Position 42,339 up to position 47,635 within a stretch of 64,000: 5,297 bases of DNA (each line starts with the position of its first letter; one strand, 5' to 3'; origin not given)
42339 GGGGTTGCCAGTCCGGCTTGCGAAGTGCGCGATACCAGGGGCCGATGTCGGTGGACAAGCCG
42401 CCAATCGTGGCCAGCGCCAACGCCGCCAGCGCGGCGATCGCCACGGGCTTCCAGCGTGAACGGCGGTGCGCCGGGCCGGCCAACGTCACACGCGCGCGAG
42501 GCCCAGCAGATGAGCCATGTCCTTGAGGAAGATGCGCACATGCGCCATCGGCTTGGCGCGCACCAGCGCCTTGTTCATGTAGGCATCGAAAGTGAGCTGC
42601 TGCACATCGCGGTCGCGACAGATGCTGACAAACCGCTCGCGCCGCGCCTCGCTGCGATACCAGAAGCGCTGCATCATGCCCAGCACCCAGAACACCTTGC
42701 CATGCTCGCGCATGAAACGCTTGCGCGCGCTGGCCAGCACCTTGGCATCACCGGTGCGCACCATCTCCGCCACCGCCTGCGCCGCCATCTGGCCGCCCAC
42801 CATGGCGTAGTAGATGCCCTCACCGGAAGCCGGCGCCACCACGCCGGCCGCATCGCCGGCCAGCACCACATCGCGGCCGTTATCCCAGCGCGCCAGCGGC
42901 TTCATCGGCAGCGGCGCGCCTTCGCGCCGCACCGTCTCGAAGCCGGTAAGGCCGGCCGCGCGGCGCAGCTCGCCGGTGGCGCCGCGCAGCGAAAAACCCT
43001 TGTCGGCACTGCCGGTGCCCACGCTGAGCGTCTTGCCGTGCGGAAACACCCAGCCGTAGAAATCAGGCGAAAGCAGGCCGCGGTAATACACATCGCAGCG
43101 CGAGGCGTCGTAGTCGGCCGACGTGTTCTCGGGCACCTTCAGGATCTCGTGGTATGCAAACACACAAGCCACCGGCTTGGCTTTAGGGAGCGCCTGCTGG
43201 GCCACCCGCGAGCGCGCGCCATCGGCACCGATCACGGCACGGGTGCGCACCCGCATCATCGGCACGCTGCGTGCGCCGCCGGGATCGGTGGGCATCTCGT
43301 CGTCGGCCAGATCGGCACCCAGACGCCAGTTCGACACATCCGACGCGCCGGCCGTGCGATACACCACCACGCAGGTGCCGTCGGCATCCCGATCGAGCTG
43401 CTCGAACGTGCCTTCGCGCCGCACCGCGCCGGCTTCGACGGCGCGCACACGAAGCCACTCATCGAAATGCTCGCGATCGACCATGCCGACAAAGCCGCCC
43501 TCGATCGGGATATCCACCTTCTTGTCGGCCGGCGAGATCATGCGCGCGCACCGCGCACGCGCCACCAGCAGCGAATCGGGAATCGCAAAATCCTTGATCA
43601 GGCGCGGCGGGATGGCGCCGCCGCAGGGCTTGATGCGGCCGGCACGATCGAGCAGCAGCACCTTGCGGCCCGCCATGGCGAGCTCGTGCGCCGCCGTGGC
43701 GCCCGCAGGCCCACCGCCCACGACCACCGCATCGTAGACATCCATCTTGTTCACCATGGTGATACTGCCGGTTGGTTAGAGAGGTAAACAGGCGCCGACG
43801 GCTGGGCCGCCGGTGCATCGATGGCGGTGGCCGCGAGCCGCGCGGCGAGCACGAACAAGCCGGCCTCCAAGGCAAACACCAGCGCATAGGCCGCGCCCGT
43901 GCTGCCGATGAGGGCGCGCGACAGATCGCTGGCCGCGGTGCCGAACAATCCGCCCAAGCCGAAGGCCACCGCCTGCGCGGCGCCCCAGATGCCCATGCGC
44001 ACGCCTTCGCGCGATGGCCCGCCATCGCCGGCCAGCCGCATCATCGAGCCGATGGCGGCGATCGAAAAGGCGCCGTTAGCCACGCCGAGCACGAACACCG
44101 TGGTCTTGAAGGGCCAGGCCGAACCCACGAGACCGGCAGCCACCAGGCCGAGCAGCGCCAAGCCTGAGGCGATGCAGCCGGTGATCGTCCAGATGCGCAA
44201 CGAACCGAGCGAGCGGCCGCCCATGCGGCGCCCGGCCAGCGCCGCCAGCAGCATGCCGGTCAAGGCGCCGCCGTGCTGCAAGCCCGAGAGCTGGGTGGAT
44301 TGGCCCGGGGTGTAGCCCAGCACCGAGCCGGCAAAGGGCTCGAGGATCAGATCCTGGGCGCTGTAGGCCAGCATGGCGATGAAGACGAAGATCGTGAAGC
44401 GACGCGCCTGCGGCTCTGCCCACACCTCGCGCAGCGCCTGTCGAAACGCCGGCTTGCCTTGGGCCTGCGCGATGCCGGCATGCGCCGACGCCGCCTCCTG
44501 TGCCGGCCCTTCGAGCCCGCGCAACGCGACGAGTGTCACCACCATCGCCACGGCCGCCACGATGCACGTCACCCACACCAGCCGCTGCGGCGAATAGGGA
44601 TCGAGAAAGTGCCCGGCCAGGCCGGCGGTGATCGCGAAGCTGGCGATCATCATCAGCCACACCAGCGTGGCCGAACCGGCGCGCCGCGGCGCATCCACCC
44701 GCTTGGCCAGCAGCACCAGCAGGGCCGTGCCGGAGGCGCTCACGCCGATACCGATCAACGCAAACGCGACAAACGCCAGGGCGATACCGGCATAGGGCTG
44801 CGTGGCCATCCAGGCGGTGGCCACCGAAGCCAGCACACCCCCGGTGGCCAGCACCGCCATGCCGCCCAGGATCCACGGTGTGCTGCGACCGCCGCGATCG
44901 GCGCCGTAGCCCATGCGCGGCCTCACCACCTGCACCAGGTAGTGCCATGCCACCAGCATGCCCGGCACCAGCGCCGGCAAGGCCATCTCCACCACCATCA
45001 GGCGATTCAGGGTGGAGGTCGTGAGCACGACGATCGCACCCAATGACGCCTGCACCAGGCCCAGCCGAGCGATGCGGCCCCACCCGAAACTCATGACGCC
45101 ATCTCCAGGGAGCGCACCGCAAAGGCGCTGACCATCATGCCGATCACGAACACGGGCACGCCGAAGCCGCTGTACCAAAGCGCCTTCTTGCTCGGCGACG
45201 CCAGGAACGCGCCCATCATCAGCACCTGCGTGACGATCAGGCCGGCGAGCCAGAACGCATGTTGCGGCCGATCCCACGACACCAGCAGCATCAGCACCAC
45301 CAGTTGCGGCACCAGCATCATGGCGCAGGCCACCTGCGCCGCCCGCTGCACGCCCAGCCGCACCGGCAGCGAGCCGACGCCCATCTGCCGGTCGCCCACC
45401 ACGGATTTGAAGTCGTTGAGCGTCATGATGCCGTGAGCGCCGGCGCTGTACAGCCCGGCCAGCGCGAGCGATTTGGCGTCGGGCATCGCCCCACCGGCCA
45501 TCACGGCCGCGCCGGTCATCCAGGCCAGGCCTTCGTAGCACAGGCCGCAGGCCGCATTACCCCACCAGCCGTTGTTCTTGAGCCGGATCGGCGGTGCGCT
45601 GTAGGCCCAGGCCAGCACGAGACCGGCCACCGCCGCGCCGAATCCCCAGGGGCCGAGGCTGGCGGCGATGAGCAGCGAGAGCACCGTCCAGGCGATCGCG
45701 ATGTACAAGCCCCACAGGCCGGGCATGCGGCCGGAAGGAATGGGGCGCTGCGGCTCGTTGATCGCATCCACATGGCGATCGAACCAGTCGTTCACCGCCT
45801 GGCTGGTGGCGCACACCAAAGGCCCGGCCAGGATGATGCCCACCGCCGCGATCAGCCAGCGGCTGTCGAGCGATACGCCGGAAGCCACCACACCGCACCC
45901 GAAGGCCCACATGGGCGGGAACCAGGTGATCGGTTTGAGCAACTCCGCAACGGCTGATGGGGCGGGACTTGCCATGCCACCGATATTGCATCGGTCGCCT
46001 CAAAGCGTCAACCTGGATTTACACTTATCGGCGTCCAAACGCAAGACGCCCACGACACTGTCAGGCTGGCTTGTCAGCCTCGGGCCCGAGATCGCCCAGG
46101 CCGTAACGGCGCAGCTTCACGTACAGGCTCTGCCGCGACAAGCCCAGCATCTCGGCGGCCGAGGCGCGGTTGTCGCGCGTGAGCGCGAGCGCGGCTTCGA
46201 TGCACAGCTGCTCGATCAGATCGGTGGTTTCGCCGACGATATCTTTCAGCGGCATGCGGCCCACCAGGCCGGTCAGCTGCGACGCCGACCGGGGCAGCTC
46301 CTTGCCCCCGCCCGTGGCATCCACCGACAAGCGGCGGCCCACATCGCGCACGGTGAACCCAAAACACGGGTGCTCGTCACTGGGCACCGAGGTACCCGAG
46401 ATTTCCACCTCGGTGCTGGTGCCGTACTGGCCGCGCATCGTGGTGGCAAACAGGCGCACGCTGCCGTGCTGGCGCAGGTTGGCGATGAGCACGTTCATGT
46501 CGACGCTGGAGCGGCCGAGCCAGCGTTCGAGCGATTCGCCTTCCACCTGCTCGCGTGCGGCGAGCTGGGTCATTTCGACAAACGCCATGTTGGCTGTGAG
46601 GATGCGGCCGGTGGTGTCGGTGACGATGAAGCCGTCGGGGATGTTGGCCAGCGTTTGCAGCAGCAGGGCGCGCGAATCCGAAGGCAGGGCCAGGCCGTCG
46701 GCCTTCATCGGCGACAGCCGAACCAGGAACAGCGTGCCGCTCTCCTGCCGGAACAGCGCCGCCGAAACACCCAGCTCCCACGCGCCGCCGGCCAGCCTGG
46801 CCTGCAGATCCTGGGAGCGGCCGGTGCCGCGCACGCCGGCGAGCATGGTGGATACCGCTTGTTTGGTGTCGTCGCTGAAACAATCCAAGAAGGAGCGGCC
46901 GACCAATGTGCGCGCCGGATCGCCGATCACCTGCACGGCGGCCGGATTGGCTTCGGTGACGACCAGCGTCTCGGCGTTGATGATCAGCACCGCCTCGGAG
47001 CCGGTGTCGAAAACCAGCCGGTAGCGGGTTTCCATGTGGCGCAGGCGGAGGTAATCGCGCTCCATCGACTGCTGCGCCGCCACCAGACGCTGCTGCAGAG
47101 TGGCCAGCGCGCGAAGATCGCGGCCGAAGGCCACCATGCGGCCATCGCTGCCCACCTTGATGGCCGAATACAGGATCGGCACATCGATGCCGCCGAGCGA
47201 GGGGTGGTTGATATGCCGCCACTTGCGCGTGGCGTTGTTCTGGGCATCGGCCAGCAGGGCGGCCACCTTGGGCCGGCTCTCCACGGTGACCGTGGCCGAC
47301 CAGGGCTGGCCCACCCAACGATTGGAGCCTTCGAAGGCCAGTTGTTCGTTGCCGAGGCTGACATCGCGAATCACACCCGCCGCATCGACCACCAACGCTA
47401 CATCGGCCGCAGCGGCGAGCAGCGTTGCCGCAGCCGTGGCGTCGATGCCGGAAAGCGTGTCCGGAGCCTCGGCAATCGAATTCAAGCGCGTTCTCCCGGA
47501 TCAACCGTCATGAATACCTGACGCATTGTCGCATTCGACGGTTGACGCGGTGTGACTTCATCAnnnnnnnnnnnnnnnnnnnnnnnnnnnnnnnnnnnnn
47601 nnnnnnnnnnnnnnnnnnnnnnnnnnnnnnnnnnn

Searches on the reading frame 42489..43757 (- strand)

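Call 17: search_protein_families(library=ncbifam, proteins=[window:42489-43757:-], max_evalue=0.00001)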
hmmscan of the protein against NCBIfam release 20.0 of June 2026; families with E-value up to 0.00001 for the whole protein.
window:42489-43757:- (423 aa): 24 families
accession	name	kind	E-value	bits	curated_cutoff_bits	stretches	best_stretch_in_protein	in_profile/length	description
TIGR02023.1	BchP-ChlP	subfamily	3.7e-151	503.5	343.3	1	8-418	1-387/388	geranylgeranyl diphosphate reductase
TIGR02028.1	ChlP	equivalog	1e-77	261.6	505.3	1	11-417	4-396/398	geranylgeranyl reductase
TIGR02032.1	GG-red-SF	subfamily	4e-71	240.1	158.8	1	8-329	1-297/297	geranylgeranyl reductase family protein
NF041080.1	DGGGPL_reductase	equivalog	1.4e-23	83.5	580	2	8-111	2-110/447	digeranylgeranylglycerophospholipid reductase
NF049967.1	QhpG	equivalog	7.7e-17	61.3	240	1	11-133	2-122/423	flavin-dependent monooxygenase QhpG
NF041160.1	DGGPL_Thplmales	equivalog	6.9e-16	58.1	780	1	6-111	2-116/396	digeranylgeranylglycerophospholipid reductase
NF008519.0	PRK11445.1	equivalog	4.8e-14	52.4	303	1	169-341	145-312/355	FAD-binding protein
NF045655.1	MkRedMenJ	equivalog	1.4e-12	47.3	700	1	9-330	6-316/406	menaquinone reductase MenJ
NF004829.0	PRK06183.1-3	subfamily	8.3e-09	34.7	390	0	4-41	5-42/520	bifunctional 3-(3-hydroxy-phenyl)propionate/3-hydroxycinnamic acid hydroxylase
NF005720.0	PRK07538.1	subfamily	1.5e-08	34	400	0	286-337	291-341/418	hypothetical protein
NF005788.0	PRK07608.1-3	equivalog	1e-07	31.1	478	0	8-39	3-34/388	UbiH/UbiF family hydroxylase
NF006021.0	PRK08163.1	equivalog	1.3e-07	31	459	0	8-49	6-47/398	3-hydroxybenzoate 6-monooxygenase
NF006092.0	PRK08244.1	equivalog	1.6e-07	30.3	644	0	8-189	3-165/494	monooxygenase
NF004780.0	PRK06126.1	subfamily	1.7e-07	30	445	0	5-39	6-40/552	hypothetical protein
NF033623.1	urate_HpxO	equivalog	3.8e-07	29.3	500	0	10-49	2-41/381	FAD-dependent urate hydroxylase HpxO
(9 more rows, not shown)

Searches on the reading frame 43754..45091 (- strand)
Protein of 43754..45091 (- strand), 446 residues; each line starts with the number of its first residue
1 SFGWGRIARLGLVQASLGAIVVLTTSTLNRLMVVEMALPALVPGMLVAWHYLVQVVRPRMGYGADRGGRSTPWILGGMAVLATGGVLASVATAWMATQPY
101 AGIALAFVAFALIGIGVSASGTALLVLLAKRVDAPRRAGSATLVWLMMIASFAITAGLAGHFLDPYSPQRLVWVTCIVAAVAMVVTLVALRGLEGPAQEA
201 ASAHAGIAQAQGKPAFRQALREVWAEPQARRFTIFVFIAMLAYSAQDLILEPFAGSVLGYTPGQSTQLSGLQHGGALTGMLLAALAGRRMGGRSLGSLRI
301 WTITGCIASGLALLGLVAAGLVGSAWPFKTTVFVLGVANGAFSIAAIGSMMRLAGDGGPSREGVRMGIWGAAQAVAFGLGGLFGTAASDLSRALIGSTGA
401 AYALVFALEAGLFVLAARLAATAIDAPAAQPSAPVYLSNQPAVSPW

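Call 26: search_protein_families(library=pfam, proteins=[window:43754-45091:-], max_evalue=0.0001)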
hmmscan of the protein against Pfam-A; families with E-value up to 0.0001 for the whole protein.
window:43754-45091:- (446 aa): 2 families
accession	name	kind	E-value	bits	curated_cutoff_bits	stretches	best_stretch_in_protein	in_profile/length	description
PF03209.21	PUCC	-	1e-89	301.8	21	1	27-420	1-393/401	PUCC protein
PF07690.21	MFS_1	-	4.3e-11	42.8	33.4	1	43-355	34-324/347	Major Facilitator Superfamily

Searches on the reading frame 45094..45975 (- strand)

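Call 17: search_protein_families(library=ncbifam, proteins=[window:45094-45975:-], max_evalue=0.00001)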
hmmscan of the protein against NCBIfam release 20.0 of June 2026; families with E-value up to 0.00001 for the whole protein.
window:45094-45975:- (294 aa): 17 families
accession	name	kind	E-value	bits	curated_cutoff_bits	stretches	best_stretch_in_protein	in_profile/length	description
NF005742.0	PRK07566.1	equivalog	1.7e-120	401.9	313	1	5-290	27-313/315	chlorophyll synthase ChlG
TIGR01476.1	chlor_syn_BchG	subfamily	5.8e-96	321.3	212.3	1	10-288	4-283/283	(bacterio)chlorophyll synthase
TIGR02056.1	ChlG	equivalog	5.6e-53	180.5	436.45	1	11-287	21-304/306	chlorophyll synthase ChlG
NF009058.0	PRK12392.1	subfamily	3.1e-40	138.3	494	1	10-261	18-276/333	bacteriochlorophyll c synthase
NF009521.0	PRK12882.1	equivalog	3.3e-28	98.7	296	1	41-286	40-272/280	geranylgeranylglycerol-phosphate geranylgeranyltransferase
NF009523.0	PRK12884.1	equivalog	4.3e-26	91.7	269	1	49-254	44-240/279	prenyltransferase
NF009522.0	PRK12883.1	equivalog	1.1e-18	67.7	353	1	44-222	39-209/279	geranylgeranylglycerol-phosphate geranylgeranyltransferase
NF009525.0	PRK12887.1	equivalog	9.2e-17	61.3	226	1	61-257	73-270/310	homogentisate phytyltransferase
NF009516.0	PRK12875.1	equivalog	9.6e-13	47.8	205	1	61-230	73-238/292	prenyltransferase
NF045897.1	SCO3242_trans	equivalog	1.5e-12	47.7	260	1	44-171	33-156/287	SCO3242 family prenyltransferase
NF009513.0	PRK12872.1-3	equivalog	6e-12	45.7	288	1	49-259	60-260/293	prenyltransferase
TIGR01475.1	ubiA_other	subfamily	1.4e-10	41.1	180.8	1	47-260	41-250/282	UbiA-like polyprenyltransferase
TIGR01474.1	ubiA_proteo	equivalog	4.2e-10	39.6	275.45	1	18-254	20-245/282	4-hydroxybenzoate octaprenyltransferase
NF035940.1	prenyl_rel_EboC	equivalog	2.9e-09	36.7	250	1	38-160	35-153/292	UbiA-like protein EboC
TIGR02235.1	menA_cyano-plnt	equivalog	3.6e-07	29.8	225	1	114-234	111-227/285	2-carboxy-1,4-naphthoquinone phytyltransferase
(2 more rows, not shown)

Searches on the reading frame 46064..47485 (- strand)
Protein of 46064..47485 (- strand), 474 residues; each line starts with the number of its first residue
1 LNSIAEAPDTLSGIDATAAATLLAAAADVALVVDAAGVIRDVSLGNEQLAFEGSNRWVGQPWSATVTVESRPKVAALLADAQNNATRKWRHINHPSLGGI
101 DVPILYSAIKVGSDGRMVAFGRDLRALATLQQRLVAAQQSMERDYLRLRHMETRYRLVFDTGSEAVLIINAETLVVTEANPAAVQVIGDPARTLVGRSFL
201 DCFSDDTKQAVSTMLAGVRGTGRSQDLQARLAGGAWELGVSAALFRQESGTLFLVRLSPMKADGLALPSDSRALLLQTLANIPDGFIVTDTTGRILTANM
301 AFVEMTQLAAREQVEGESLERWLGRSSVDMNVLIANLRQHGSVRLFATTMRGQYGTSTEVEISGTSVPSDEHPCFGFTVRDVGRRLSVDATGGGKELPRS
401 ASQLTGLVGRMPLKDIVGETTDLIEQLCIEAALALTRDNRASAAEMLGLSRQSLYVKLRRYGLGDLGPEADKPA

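Call 17: search_protein_families(library=ncbifam, proteins=[window:46064-47485:-], max_evalue=0.00001)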
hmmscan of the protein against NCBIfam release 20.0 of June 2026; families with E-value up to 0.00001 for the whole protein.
window:46064-47485:- (474 aa): 5 families
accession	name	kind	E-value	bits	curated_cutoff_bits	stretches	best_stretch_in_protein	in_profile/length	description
TIGR02040.1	PpsR-CrtJ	equivalog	2e-156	521.5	275.4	1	22-463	1-442/442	transcriptional regulator PpsR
TIGR00229.1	sensory_box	domain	1.8e-13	50.7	22.9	1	270-385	2-119/126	PAS domain S-box protein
NF008468.0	PRK11360.1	equivalog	3.3e-08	32.3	646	0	277-363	272-356/616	two-component system sensor histidine kinase AtoS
NF047874.1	MASE3_PAS_HK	subfamily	6.1e-08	31.9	560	0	278-390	270-383/655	MASE3 domain-containing sensor histidine kinase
NF041552.1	TF_PrdR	equivalog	1.1e-06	27.2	795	0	420-462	535-577/577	sigma-54 dependent transcriptional regulator PrdR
